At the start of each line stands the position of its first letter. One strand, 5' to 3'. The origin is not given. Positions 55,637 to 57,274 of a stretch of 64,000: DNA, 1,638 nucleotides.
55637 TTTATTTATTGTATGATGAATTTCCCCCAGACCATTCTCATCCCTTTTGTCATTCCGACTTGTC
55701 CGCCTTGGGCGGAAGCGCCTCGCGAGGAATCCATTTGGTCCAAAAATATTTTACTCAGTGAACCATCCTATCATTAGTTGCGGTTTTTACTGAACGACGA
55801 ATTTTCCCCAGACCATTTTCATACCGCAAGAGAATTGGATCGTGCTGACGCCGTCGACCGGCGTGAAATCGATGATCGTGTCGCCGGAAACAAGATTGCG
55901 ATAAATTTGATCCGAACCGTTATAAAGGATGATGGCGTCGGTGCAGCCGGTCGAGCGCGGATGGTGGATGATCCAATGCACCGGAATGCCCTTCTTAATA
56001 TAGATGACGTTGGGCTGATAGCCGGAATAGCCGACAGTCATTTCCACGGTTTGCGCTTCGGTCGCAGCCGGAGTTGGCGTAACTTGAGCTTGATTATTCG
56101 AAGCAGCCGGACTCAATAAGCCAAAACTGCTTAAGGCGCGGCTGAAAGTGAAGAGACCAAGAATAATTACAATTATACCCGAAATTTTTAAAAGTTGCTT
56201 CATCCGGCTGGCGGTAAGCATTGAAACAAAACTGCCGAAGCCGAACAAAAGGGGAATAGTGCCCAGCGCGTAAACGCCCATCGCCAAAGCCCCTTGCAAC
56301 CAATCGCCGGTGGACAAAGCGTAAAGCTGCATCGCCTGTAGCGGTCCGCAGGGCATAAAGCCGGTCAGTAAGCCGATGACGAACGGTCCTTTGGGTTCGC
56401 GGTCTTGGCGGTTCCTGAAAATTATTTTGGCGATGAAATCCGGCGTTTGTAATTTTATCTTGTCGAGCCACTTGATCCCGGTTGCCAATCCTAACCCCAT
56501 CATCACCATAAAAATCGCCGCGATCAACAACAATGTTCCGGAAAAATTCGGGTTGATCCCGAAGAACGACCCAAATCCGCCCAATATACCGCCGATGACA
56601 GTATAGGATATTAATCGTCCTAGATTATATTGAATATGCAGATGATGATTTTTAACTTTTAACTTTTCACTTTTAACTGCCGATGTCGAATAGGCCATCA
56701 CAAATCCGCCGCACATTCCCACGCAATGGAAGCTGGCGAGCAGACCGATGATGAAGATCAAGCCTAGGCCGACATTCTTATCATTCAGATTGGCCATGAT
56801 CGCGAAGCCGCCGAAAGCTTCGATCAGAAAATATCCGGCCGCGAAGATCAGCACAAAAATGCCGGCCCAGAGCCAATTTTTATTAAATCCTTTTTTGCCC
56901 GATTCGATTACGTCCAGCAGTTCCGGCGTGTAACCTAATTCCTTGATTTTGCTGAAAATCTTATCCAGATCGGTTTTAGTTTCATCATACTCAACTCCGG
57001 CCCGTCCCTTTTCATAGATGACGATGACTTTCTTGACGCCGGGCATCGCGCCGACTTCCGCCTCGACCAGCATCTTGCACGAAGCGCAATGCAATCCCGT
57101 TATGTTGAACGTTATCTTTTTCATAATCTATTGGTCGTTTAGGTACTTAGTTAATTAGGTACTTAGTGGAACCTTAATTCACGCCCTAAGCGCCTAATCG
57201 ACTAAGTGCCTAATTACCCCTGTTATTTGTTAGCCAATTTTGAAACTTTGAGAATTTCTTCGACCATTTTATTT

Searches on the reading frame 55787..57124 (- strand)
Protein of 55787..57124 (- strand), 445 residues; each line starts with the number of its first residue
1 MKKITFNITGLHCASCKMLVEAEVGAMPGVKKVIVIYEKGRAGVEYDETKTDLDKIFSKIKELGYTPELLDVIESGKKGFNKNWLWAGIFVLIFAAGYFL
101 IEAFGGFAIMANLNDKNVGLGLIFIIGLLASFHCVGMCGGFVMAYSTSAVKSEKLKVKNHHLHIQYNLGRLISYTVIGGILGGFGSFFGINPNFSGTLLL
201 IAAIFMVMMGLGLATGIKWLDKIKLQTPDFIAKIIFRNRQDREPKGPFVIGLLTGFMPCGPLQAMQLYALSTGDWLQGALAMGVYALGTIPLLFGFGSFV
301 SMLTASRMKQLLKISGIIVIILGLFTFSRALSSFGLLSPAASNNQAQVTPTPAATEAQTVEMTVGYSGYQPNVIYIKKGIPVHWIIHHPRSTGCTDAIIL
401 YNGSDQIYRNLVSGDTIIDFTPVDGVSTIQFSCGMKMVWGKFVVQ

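Call 18: search_protein_families(library=pfam, proteins=[window:55787-57124:-])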
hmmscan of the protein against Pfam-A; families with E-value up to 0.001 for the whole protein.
window:55787-57124:- (445 aa): 3 families
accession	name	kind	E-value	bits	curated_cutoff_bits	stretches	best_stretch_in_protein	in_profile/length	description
PF13386.12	DsbD_2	-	4e-49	167.7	24.9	1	123-324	2-198/199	Cytochrome C biogenesis protein transmembrane region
PF00403.32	HMA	-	7.9e-14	52.2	24.8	1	5-66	1-62/62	Heavy-metal-associated domain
PF02683.22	DsbD_TM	-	6.5e-07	29.3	27.1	1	121-329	6-217/219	Cytochrome C biogenesis protein transmembrane domain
